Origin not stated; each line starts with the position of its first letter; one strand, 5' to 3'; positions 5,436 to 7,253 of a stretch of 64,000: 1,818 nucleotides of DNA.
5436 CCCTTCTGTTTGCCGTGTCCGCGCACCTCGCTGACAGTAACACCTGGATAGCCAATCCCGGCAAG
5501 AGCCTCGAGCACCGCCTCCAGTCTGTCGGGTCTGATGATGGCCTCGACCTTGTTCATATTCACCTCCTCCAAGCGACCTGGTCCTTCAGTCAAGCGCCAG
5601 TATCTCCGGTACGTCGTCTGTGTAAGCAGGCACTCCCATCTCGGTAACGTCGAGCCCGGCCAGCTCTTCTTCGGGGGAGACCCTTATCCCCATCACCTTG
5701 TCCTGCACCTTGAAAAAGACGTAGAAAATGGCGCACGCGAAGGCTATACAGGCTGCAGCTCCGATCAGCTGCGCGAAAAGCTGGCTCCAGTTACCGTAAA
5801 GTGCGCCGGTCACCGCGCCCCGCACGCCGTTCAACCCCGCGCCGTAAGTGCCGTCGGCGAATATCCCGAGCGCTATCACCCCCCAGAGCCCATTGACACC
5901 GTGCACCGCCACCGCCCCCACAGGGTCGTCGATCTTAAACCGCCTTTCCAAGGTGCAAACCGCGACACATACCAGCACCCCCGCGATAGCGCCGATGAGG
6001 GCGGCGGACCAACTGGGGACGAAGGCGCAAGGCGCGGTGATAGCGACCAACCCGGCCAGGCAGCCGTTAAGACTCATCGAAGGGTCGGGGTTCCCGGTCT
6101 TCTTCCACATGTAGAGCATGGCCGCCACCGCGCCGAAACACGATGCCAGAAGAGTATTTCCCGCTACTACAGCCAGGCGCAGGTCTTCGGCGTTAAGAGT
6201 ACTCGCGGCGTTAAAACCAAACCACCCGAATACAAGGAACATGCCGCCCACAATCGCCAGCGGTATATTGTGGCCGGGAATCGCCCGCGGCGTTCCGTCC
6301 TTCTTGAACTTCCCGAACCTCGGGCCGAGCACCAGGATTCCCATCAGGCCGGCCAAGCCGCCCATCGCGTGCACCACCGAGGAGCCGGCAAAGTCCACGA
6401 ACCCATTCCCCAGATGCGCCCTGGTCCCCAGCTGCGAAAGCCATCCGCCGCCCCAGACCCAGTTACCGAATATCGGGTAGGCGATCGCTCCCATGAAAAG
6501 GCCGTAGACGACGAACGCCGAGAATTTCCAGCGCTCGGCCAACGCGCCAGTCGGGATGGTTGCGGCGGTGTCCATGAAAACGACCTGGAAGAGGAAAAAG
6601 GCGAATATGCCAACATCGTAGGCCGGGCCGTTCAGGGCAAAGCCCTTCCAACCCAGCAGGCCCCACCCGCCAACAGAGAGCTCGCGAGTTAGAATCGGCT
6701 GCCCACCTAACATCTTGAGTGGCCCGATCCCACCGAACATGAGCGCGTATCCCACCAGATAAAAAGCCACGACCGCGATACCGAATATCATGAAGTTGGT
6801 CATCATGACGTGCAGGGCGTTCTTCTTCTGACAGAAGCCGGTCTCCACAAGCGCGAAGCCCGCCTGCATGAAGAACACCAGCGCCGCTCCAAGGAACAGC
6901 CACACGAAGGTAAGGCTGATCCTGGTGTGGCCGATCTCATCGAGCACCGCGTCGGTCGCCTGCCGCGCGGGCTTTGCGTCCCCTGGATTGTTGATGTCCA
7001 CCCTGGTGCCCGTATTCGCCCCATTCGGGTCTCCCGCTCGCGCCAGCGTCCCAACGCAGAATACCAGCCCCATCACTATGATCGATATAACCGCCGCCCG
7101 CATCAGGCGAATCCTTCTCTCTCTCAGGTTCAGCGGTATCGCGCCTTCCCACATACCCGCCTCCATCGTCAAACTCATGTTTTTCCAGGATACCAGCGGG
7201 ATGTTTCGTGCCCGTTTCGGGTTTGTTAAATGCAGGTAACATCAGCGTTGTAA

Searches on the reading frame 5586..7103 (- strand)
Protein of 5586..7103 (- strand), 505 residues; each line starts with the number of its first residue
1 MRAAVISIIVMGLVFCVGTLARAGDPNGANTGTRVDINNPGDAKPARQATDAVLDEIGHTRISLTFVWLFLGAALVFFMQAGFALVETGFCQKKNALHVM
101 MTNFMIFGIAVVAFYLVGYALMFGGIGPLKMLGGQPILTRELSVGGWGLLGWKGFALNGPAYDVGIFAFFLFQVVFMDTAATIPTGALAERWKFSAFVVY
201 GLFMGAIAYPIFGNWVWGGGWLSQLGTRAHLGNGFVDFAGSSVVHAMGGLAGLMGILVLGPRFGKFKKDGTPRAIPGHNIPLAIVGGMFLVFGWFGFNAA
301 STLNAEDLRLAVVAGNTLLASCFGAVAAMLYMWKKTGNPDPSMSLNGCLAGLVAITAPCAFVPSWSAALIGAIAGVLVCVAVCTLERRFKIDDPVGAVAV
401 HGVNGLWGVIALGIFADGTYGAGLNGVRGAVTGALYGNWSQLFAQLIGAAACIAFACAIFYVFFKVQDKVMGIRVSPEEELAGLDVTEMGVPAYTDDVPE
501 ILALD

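Call 36: find_related_loci(query=window:5586-7103:-, collection=metagenome_contigs, flank=4000)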
Query window:5586-7103:- (505 aa) in metagenome_contigs; peptide patterns used: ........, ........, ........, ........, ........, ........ (x = any residue, [..] = any of these).
600 stretches matched a pattern (row limit reached: there are more); 590 encode a relative of the query (tblastn E <= 1e-3); the best 80 are kept; 80 distinct loci.
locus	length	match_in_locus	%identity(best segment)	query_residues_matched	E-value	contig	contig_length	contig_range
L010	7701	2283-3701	60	25-496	0e+0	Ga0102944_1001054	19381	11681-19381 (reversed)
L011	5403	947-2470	56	2-498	1e-179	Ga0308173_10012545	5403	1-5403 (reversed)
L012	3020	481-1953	57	7-496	0e+0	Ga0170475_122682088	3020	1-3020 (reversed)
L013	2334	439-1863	57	24-498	0e+0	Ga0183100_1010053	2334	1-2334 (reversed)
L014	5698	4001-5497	58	6-501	4e-173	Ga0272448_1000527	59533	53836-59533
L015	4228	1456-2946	54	1-496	5e-176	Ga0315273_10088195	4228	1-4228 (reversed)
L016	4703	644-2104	56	25-496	3e-173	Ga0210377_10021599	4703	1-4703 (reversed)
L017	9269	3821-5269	56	16-495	6e-169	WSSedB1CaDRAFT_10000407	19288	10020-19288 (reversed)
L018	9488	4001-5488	55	6-495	1e-167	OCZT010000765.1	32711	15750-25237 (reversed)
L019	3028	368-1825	56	25-496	5e-177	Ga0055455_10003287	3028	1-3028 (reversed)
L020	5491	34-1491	56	25-496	1e-166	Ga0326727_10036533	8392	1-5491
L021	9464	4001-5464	55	24-496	5e-166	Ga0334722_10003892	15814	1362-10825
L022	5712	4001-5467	55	22-503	9e-167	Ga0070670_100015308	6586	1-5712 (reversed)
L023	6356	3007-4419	57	28-501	1e-166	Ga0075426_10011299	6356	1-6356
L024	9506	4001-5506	55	1-495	1e-165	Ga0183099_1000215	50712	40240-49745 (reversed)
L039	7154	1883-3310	55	22-495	1e-159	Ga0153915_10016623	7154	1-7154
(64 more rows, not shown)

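Call 40: find_homologous_proteins(query=window:5586-7103:-, max_evalue=1e-50)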
Query window:5586-7103:- (505 aa): 8000 proteins with E <= 1e-50 among 8000 candidates; the best 120 are listed.
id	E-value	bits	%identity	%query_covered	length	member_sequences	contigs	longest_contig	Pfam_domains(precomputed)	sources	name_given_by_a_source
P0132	0.0e+0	1070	94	100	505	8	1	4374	PF00909.27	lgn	-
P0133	4.2e-268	909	80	100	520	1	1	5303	PF00909.27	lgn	-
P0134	1.4e-266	903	80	99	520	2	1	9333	PF00909.27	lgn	-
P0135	1.2e-265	900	80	99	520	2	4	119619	PF00909.27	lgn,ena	-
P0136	2.4e-263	893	78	100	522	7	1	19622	PF00909.27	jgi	jgi:Amt family ammonium transporter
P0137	5.5e-263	892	78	98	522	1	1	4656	PF00909.27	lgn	-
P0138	1.5e-262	890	78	99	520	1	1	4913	PF00909.27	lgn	-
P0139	7.7e-262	888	77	99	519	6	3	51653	PF00909.27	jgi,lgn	-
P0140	2.5e-261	886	80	96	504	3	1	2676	PF00909.27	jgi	jgi:Amt family ammonium transporter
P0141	2.8e-260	883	78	98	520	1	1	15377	PF00909.27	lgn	-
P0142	5.4e-260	882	78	100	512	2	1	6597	PF00909.27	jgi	jgi:ammonium transporter, Amt family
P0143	1.4e-259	880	78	99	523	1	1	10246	PF00909.27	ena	-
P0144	1.8e-259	880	80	98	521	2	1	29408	PF00909.27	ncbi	-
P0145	2.7e-258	876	76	100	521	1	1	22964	PF00909.27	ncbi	-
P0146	2.6e-257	873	75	99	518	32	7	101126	PF00909.27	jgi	jgi:Amt family ammonium transporter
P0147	4.1e-256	869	77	99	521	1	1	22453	PF00909.27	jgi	jgi:Amt family ammonium transporter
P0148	6.6e-256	868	76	99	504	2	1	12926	PF00909.27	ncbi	ncbi:MAG: ammonium transporter [Candidatus Geothermincolia bacterium]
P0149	7.0e-256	868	77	99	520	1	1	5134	PF00909.27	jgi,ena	jgi:Amt family ammonium transporter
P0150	7.8e-256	868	79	96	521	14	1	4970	PF00909.27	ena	-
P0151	8.1e-256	868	75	99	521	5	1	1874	PF00909.27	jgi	-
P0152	8.3e-255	865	77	99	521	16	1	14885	PF00909.27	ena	-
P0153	1.2e-254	864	77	100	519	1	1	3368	PF00909.27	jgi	jgi:Amt family ammonium transporter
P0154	1.3e-254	864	78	96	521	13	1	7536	PF00909.27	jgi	-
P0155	4.3e-254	862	78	98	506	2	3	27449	PF00909.27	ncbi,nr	ncbi:MAG: ammonium transporter [Actinobacteria bacterium]|nr:ammonium transporter [Actinomycetota ba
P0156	1.2e-253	861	76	99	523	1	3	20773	PF00909.27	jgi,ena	-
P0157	1.8e-252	857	75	100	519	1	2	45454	PF00909.27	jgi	jgi:ammonium transporter, Amt family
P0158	1.8e-252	857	77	99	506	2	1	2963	PF00909.27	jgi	jgi:Amt family ammonium transporter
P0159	3.3e-252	856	75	98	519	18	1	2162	PF00909.27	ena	-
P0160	3.0e-251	853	77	98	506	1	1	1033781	PF00909.27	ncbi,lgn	-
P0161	4.2e-251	852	77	98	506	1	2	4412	PF00909.27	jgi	jgi:ammonium transporter, Amt family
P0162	7.5e-251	852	77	98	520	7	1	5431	PF00909.27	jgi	-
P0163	4.8e-247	839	75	96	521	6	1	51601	PF00909.27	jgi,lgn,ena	-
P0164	7.7e-245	832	73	99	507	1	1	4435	PF00909.27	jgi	jgi:Amt family ammonium transporter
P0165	5.4e-242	822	75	97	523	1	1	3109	PF00909.27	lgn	-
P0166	1.5e-235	801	73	97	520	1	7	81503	PF00909.27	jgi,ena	-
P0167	7.2e-227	772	80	86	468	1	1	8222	PF00909.27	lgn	-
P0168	7.6e-221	753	76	87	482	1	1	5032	PF00909.27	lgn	-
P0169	7.2e-203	693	65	98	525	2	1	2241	PF00909.27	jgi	jgi:ammonium transporter, Amt family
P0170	1.5e-202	692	64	98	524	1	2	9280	PF00909.27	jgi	jgi:Amt family ammonium transporter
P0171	2.6e-200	685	68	89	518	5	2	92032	PF00909.27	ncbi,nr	ncbi:MAG: ammonium transporter [Actinobacteria bacterium]|nr:ammonium transporter [Actinomycetota ba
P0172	2.4e-199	682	67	94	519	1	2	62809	PF00909.27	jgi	jgi:ammonium transporter, Amt family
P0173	3.6e-199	681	64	97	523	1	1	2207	PF00909.27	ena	-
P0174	4.7e-199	681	63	98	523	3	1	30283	PF00909.27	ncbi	-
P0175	3.7e-197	674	63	99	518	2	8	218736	PF00909.27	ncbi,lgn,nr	ncbi:MAG: ammonium transporter [Actinomycetota bacterium]|nr:ammonium transporter [Actinomycetota ba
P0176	3.9e-197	674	66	92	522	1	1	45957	PF00909.27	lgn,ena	-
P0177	9.7e-197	673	66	95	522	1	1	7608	PF00909.27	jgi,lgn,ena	-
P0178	1.1e-196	673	65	94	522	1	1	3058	PF00909.27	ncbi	-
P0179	3.8e-196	671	63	97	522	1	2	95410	PF00909.27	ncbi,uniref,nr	ncbi:MAG: ammonium transporter [Candidatus Solincola sediminis]|uniref:Ammonium transporter n=1 Tax=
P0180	4.6e-196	671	67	89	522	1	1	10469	PF00909.27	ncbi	-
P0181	7.1e-196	670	65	94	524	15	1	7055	PF00909.27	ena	-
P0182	6.7e-195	667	64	95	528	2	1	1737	PF00909.27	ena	-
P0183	3.0e-194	665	65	94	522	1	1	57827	PF00909.27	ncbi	ncbi:MAG: ammonium transporter [Actinomycetota bacterium]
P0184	1.2e-193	663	62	98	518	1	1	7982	PF00909.27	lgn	-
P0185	1.2e-193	663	62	98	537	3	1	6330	PF00909.27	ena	-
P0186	2.1e-193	662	64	93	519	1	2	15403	PF00909.27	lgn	-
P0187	2.7e-193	662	78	74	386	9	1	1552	PF00909.27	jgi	jgi:Amt family ammonium transporter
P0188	4.0e-193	661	63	97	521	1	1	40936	PF00909.27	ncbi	-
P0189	5.1e-193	661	65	93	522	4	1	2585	PF00909.27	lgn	-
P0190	6.6e-193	660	62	96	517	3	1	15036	PF00909.27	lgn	-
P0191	1.0e-192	660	63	94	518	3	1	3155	PF00909.27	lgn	-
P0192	1.0e-192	660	65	90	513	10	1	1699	PF00909.27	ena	-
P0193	1.3e-192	659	63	95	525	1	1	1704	PF00909.27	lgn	-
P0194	1.3e-192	659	62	95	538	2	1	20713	PF00909.27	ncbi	-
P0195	2.5e-192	658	64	94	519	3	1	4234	PF00909.27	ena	-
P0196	8.0e-192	657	64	95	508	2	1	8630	PF00909.27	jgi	jgi:Amt family ammonium transporter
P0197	1.4e-191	656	62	98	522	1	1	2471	PF00909.27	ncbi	-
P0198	2.7e-190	652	62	98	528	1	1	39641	PF00909.27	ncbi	-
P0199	2.5e-189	649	60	98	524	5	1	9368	PF00909.27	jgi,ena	-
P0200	3.1e-189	648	67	88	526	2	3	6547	PF00909.27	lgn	-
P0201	5.2e-188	644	66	88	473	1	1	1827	PF00909.27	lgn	-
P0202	6.7e-188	644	-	-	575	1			PF00909.27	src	-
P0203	9.4e-188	643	60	100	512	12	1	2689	PF00909.27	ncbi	-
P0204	2.9e-187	642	62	93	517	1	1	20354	PF00909.27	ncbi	-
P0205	9.2e-187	640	62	98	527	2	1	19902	PF00909.27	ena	-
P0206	1.4e-185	636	62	95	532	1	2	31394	PF00909.27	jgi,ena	jgi:Amt family ammonium transporter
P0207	3.1e-185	635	62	95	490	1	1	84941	PF00909.27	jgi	-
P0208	3.3e-185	635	62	95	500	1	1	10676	PF00909.27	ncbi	-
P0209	1.6e-184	633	61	96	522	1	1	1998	PF00909.27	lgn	-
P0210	4.5e-184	631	61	95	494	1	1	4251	PF00909.27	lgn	-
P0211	5.8e-184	631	62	95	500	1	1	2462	PF00909.27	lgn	-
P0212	7.0e-184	631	61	95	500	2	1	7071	PF00909.27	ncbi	-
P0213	7.8e-184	630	60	98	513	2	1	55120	PF00909.27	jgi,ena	-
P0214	8.8e-184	630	61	94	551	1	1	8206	PF00909.27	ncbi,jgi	jgi:Amt family ammonium transporter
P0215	1.3e-183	630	60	97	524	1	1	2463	PF00909.27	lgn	-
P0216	1.3e-183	630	60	96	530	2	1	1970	PF00909.27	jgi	jgi:Amt family ammonium transporter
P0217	1.8e-183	629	61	97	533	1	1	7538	PF00909.27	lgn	-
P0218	1.9e-183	629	64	86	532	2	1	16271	PF00909.27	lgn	-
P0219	3.1e-183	628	60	97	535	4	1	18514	PF00909.27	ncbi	ncbi:MAG: ammonium transporter [Actinomycetota bacterium]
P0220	5.4e-183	628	60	94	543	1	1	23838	PF00909.27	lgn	-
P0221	7.3e-183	627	61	96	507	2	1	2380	PF00909.27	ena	-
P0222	7.5e-183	627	61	94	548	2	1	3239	PF00909.27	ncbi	-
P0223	9.6e-183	627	61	96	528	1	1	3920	PF00909.27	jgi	jgi:Amt family ammonium transporter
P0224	1.1e-182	627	60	98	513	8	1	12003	PF00909.27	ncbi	ncbi:MAG: ammonium transporter [bacterium]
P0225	1.2e-182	627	59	95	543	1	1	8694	PF00909.27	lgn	-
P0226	1.7e-182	626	61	94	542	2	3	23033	PF00909.27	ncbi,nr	ncbi:MAG: ammonium transporter [Actinomycetota bacterium]|nr:ammonium transporter [Actinomycetota ba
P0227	1.8e-182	626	60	98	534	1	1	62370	PF00909.27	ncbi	ncbi:MAG: ammonium transporter [Candidatus Aquicultorales bacterium]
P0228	2.9e-182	625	60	98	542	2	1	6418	PF00909.27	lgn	-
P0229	2.9e-182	625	60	98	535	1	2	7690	PF00909.27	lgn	-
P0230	3.2e-182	625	60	96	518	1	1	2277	PF00909.27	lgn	-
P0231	6.8e-182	624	62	90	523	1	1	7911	PF00909.27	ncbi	-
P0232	7.1e-182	624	62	94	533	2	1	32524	PF00909.27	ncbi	-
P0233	8.1e-182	624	60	96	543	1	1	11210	PF00909.27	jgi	jgi:Amt family ammonium transporter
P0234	1.1e-181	623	60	94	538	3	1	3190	PF00909.27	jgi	jgi:ammonium transporter, Amt family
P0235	1.2e-181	623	61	94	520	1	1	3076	PF00909.27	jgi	jgi:Amt family ammonium transporter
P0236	1.4e-181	623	61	96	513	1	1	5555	PF00909.27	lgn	-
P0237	1.6e-181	623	59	97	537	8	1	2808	PF00909.27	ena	-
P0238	3.4e-181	622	61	94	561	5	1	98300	PF00909.27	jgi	jgi:Amt family ammonium transporter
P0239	3.6e-181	622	60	98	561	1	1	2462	PF00909.27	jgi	jgi:Amt family ammonium transporter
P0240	4.4e-181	621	62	90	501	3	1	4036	PF00909.27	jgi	jgi:ammonium transporter, Amt family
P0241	5.1e-181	621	62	94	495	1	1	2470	PF00909.27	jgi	-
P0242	7.6e-181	621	62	95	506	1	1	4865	PF00909.27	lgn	-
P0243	7.7e-181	621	60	96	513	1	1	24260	PF00909.27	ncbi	ncbi:MAG: ammonium transporter [bacterium]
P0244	9.1e-181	620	60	95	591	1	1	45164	PF00909.27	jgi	jgi:Amt family ammonium transporter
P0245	9.2e-181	620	58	98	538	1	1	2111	PF00909.27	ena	-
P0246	1.9e-180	619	59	97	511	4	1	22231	PF00909.27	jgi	jgi:ammonium transporter, Amt family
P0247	2.4e-180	619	60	97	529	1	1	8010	PF00909.27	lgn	-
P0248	2.9e-180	619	60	96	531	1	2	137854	PF00909.27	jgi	jgi:Amt family ammonium transporter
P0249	3.3e-180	618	59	98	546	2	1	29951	PF00909.27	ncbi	-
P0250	5.4e-180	618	61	93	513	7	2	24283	PF00909.27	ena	-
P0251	6.8e-180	617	61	94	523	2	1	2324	PF00909.27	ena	-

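Call 41: find_encoding_contigs(protein=P0135, flank=8000, max_places=1)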
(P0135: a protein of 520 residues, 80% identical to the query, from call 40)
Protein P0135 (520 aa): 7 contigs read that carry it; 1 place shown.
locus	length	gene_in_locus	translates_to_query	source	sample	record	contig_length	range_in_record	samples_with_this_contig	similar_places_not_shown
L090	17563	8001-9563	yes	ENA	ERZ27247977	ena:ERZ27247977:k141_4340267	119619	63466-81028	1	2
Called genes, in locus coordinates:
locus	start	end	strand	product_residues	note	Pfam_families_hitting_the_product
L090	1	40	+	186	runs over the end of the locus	PF05198:IF3_N, PF00707:IF3_C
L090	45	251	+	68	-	PF01632:Ribosomal_L35p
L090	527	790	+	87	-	PF00453:Ribosomal_L20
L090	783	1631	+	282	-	PF04705:TSNR_N (faint), PF22435:MRM3-like_sub_bind, PF00588:SpoU_methylase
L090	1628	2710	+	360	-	PF02912:Phe_tRNA-synt_N, PF01409:tRNA-synt_2d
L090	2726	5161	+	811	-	PF01588:tRNA_bind, PF03483:B3_4, PF03484:B5, PF17759:tRNA_synthFbeta, PF03147:FDX-ACB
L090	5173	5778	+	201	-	PF01467:CTP_transf_like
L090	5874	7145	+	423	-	PF03816:LytR_cpsA_psr (weak), PF13399:LytR_C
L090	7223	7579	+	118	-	PF02410:RsfS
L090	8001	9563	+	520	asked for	PF00909:Ammonium_transp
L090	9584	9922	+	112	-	PF00543:P-II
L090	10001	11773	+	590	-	PF00795:CN_hydrolase, PF02540:NAD_synthase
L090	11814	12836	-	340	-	PF11271:PorA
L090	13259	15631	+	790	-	PF03130:HEAT_PBS (faint), PF13646:HEAT_2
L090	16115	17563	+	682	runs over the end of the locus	PF00890:FAD_binding_2 (faint), PF01266:DAO (faint), PF00732:GMC_oxred_N, PF05199:GMC_oxred_C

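Call 42: find_encoding_contigs(protein=P0160, flank=8000, max_places=1)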
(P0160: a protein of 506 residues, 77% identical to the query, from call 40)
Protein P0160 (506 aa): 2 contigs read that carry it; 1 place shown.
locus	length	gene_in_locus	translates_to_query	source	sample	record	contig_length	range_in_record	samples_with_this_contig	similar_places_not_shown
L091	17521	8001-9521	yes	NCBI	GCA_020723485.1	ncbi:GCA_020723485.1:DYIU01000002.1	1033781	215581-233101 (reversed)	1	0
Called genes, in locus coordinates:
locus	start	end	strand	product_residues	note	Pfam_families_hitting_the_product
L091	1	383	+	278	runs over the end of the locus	PF22435:MRM3-like_sub_bind, PF00588:SpoU_methylase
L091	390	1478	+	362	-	PF02912:Phe_tRNA-synt_N, PF01409:tRNA-synt_2d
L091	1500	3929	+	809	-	PF01588:tRNA_bind, PF03483:B3_4, PF03484:B5, PF17759:tRNA_synthFbeta, PF03147:FDX-ACB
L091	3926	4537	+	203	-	PF01467:CTP_transf_like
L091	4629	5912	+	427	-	PF03816:LytR_cpsA_psr (weak), PF13399:LytR_C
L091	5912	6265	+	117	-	PF02410:RsfS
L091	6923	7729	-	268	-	-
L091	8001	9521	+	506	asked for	PF00909:Ammonium_transp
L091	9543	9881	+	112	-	PF00543:P-II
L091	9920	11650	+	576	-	PF00795:CN_hydrolase, PF02540:NAD_synthase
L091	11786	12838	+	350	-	PF10974:DUF2804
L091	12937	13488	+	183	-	PF13828:DUF4190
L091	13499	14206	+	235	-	PF01590:GAF, PF13185:GAF_2, PF13492:GAF_3, PF03861:ANTAR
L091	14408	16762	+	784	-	PF01257:2Fe-2S_thioredx, PF01257:2Fe-2S_thioredx, PF01512:Complex1_51K, PF10531:SLBB (weak), PF10589:NADH_4Fe-4S, PF12838:Fer4_7 (weak), PF13187:Fer4_9 (weak), PF13237:Fer4_10, +3 more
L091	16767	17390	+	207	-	PF13510:Fer2_4, PF12838:Fer4_7 (weak)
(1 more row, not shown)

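Call 43: find_encoding_contigs(protein=P0146, flank=8000, max_places=1)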
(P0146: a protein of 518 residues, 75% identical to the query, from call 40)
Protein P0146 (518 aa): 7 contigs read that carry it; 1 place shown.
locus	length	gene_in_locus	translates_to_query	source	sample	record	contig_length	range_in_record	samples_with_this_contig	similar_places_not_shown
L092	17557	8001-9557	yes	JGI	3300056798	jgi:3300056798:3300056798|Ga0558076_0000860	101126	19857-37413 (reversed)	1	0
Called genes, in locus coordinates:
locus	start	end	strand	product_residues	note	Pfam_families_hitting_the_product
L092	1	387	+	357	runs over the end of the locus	PF02912:Phe_tRNA-synt_N, PF01409:tRNA-synt_2d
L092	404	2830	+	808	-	PF01588:tRNA_bind, PF03483:B3_4, PF03484:B5, PF17759:tRNA_synthFbeta, PF03147:FDX-ACB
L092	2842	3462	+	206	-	PF01467:CTP_transf_like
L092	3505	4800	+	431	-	PF03816:LytR_cpsA_psr (weak), PF13399:LytR_C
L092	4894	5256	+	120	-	PF02410:RsfS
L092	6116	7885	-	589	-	PF00501:AMP-binding, PF13193:AMP-binding_C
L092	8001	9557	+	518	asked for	PF00909:Ammonium_transp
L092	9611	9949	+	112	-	PF00543:P-II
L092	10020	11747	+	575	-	PF00795:CN_hydrolase, PF02540:NAD_synthase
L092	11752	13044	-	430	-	PF02812:ELFV_dehydrog_N, PF00208:ELFV_dehydrog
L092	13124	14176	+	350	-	PF10974:DUF2804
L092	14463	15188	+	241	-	PF13185:GAF_2, PF01590:GAF, PF13492:GAF_3, PF03861:ANTAR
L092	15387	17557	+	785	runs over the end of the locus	PF01257:2Fe-2S_thioredx, PF01512:Complex1_51K, PF10589:NADH_4Fe-4S, PF00037:Fer4 (weak), PF12837:Fer4_6 (weak), PF12838:Fer4_7, PF13187:Fer4_9 (weak), PF13237:Fer4_10, +1 more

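Call 44: find_encoding_contigs(protein=P0166, flank=8000, max_places=1)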
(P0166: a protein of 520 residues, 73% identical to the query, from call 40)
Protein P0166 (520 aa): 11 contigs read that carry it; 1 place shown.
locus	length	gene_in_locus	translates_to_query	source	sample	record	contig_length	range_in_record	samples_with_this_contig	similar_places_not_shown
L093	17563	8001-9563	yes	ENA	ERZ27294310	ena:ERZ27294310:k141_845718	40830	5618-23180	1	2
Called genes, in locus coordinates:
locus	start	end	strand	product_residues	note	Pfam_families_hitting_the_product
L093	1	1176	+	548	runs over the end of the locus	PF13231:PMT_2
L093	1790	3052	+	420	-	PF00535:Glycos_transf_2, PF26629:GT2_TM_C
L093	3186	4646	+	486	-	PF09913:DUF2142, PF01757:Acyl_transf_3 (weak)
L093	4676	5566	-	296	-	PF00535:Glycos_transf_2, PF10111:Glyco_tranf_2_2 (weak), PF13641:Glyco_tranf_2_3 (weak)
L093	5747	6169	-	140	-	PF00543:P-II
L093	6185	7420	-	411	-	PF00909:Ammonium_transp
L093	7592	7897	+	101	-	PF07883:Cupin_2 (faint)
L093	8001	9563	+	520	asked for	PF00909:Ammonium_transp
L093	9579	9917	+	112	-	PF00543:P-II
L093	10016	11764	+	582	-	PF00795:CN_hydrolase, PF02540:NAD_synthase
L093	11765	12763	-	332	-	PF11271:PorA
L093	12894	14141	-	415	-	PF02812:ELFV_dehydrog_N, PF00208:ELFV_dehydrog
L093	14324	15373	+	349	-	PF10974:DUF2804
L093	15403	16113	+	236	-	PF01590:GAF, PF13185:GAF_2, PF13492:GAF_3, PF03861:ANTAR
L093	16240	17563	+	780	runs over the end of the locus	PF01257:2Fe-2S_thioredx, PF00037:Fer4 (faint), PF01257:2Fe-2S_thioredx (weak), PF01512:Complex1_51K, PF10589:NADH_4Fe-4S, PF14697:Fer4_21 (weak)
